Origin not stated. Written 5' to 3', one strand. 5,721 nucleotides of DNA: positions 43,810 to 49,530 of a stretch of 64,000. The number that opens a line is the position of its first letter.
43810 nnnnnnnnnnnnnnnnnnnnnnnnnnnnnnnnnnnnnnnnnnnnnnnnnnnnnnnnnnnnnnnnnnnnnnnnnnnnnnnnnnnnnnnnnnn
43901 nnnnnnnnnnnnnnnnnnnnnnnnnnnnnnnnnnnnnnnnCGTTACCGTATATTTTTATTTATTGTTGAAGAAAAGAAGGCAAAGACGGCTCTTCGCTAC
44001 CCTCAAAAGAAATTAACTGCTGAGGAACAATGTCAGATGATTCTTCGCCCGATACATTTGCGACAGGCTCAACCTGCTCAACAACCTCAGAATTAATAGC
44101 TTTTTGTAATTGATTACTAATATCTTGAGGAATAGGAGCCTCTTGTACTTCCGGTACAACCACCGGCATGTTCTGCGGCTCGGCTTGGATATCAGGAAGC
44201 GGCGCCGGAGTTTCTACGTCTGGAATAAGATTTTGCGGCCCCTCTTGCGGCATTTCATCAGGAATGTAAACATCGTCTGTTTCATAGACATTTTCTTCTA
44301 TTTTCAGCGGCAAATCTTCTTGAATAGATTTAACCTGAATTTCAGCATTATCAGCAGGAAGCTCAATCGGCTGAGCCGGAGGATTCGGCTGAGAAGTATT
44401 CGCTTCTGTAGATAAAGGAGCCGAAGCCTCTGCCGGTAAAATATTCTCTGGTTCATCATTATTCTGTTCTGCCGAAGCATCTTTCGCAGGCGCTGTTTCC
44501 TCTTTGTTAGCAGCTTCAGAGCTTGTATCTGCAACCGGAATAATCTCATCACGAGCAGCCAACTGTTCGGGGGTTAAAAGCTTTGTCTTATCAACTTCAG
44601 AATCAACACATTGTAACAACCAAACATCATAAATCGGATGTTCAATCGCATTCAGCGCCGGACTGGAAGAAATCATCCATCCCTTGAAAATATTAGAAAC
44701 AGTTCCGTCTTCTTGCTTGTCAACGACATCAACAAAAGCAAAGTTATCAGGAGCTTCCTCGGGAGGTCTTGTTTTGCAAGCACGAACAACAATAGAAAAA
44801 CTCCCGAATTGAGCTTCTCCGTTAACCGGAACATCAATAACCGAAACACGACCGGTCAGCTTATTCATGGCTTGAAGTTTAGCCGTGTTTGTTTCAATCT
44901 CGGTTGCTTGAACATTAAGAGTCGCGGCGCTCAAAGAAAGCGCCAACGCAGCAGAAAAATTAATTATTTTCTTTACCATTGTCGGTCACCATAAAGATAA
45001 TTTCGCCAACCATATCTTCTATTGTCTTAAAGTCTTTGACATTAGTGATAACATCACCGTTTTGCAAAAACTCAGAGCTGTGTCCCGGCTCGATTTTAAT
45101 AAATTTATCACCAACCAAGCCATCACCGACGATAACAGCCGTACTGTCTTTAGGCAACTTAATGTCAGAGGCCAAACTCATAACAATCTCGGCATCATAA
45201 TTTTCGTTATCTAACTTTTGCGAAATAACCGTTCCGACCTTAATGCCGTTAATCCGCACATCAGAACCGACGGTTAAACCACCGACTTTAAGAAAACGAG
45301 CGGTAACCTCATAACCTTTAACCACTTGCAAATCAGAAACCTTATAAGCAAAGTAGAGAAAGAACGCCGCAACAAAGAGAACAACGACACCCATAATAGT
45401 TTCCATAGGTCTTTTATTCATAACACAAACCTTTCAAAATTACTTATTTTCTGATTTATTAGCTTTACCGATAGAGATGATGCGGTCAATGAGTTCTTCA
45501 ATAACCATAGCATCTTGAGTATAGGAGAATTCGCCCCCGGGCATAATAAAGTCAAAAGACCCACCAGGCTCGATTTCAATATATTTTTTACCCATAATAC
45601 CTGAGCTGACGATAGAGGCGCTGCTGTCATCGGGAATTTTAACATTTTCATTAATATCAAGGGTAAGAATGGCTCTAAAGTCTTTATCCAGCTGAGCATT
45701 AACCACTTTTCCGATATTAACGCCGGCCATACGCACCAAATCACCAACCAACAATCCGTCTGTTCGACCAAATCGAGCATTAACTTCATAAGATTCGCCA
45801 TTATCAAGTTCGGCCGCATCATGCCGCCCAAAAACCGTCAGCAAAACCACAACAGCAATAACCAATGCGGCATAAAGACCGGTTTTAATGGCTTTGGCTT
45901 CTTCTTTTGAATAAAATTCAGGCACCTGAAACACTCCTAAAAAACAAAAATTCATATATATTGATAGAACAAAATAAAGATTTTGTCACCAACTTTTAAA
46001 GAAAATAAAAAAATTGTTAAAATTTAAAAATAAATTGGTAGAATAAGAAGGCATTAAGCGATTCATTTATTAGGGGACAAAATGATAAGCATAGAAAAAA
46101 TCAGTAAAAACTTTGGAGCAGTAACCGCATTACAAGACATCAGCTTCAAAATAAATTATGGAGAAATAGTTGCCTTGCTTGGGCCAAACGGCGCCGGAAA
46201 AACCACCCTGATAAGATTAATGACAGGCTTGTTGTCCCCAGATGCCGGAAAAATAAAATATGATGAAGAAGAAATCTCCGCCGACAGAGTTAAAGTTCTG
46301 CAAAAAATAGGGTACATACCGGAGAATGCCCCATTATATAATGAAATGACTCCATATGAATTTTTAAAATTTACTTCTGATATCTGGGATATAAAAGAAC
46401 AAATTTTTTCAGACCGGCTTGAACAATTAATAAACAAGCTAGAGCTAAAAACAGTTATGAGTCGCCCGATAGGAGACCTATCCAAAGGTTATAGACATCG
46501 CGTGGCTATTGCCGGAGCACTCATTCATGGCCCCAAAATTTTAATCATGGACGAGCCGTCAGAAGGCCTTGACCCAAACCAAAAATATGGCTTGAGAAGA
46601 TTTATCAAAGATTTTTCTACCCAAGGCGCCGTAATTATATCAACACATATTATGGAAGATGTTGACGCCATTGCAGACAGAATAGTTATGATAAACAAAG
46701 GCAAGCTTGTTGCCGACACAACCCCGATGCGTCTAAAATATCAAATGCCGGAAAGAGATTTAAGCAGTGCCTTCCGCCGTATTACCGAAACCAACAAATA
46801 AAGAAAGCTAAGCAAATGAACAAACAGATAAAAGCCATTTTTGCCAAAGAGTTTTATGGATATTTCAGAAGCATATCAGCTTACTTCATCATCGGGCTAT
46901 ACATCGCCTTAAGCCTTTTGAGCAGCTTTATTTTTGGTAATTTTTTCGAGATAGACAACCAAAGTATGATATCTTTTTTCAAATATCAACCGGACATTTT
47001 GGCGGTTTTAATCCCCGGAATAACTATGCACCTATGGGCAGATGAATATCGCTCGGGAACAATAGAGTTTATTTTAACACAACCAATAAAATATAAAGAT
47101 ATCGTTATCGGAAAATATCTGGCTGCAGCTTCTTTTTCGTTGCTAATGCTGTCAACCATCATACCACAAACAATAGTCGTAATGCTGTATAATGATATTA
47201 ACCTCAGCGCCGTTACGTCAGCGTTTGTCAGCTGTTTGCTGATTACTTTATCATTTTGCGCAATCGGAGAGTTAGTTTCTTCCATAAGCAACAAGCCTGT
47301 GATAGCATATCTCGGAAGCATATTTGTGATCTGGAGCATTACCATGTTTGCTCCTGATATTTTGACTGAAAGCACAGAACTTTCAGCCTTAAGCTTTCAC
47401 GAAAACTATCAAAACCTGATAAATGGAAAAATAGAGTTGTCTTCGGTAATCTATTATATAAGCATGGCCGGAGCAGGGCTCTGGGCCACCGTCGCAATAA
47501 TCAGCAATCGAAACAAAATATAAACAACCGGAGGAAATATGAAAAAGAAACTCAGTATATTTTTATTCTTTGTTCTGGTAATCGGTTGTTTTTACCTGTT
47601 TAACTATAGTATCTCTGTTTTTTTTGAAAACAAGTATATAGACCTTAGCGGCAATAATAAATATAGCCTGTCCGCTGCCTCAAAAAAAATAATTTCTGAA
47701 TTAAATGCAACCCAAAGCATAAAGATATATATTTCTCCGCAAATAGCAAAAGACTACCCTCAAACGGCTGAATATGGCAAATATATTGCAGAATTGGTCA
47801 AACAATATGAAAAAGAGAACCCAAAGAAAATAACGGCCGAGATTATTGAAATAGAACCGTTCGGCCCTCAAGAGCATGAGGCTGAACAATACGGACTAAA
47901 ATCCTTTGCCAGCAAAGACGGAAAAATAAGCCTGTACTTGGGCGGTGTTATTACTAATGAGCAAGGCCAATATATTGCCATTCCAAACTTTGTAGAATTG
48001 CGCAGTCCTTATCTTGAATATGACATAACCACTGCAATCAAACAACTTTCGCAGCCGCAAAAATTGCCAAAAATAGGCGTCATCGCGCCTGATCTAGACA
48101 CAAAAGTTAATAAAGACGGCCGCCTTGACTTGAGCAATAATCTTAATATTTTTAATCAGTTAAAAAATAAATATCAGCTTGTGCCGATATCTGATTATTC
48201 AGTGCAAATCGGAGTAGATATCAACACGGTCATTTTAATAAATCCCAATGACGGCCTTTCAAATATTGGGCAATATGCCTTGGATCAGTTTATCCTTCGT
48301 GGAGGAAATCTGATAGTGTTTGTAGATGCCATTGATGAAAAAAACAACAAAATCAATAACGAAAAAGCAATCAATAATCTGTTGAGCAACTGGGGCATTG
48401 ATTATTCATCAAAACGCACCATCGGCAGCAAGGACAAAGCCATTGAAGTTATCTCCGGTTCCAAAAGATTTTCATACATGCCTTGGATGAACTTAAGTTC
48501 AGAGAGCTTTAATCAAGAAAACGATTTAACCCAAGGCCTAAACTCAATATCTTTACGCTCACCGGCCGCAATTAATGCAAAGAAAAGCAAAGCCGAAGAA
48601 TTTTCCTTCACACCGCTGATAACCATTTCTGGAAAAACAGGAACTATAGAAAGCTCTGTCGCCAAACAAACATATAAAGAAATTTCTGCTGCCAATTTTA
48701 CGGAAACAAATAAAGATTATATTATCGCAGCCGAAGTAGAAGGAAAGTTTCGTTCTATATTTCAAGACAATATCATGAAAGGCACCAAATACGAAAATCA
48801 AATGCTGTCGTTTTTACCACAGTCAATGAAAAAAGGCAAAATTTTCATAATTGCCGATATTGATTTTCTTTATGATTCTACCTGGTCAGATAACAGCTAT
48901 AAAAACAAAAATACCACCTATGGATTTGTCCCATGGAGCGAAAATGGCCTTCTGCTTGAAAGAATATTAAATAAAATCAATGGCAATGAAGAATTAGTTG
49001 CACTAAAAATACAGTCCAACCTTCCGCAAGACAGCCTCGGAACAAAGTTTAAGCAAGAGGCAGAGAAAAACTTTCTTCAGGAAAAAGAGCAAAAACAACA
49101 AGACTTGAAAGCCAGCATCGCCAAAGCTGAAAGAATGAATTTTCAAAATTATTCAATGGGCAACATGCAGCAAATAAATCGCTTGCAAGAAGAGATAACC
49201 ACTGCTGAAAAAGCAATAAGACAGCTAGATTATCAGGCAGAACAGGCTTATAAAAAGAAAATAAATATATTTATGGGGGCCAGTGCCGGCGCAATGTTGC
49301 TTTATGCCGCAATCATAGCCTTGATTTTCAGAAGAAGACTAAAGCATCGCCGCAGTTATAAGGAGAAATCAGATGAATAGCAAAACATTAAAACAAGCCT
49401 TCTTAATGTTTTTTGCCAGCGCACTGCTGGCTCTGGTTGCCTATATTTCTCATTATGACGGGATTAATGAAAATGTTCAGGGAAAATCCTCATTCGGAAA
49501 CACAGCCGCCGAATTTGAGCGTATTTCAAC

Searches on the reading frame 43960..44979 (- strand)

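Call 81: search_protein_families(library=pfam, proteins=[window:43960-44979:-], max_evalue=1e-8)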
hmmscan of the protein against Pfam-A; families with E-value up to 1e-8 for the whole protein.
window:43960-44979:- (339 aa): 1 family
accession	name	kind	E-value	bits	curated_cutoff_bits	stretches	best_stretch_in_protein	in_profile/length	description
PF09923.14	DUF2155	-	4e-30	104.2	27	1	33-124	1-89/89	Uncharacterized protein conserved in bacteria (DUF2155)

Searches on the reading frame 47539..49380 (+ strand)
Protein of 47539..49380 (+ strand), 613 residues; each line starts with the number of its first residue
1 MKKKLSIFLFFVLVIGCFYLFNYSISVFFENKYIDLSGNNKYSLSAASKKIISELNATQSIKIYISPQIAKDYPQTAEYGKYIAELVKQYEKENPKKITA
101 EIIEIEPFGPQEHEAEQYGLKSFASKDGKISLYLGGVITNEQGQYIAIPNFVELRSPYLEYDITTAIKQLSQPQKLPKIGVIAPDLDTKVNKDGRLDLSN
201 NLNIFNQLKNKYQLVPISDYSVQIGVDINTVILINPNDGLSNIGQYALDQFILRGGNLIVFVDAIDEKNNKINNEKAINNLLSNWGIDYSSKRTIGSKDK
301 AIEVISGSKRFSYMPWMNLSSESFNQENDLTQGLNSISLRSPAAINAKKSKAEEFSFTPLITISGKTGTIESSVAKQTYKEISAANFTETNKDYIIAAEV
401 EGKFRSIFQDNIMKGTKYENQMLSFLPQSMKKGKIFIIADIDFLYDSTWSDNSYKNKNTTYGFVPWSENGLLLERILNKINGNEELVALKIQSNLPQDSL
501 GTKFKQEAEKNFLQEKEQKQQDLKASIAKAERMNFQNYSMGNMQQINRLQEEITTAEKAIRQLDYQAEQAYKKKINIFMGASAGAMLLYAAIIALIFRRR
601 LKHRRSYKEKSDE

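Call 81: search_protein_families(library=pfam, proteins=[window:47539-49380:+], max_evalue=1e-8)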
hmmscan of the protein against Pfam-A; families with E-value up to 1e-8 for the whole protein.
window:47539-49380:+ (613 aa): 2 families
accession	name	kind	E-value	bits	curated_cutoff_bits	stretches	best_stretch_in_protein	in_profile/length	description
PF09822.16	ABC_transp_aux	-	6.2e-41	141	34.7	1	177-458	2-283/288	ABC-type uncharacterized transport system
PF23357.1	DUF7088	-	5.1e-13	49.6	27.8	1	39-128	2-88/105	Domain of unknown function (DUF7088)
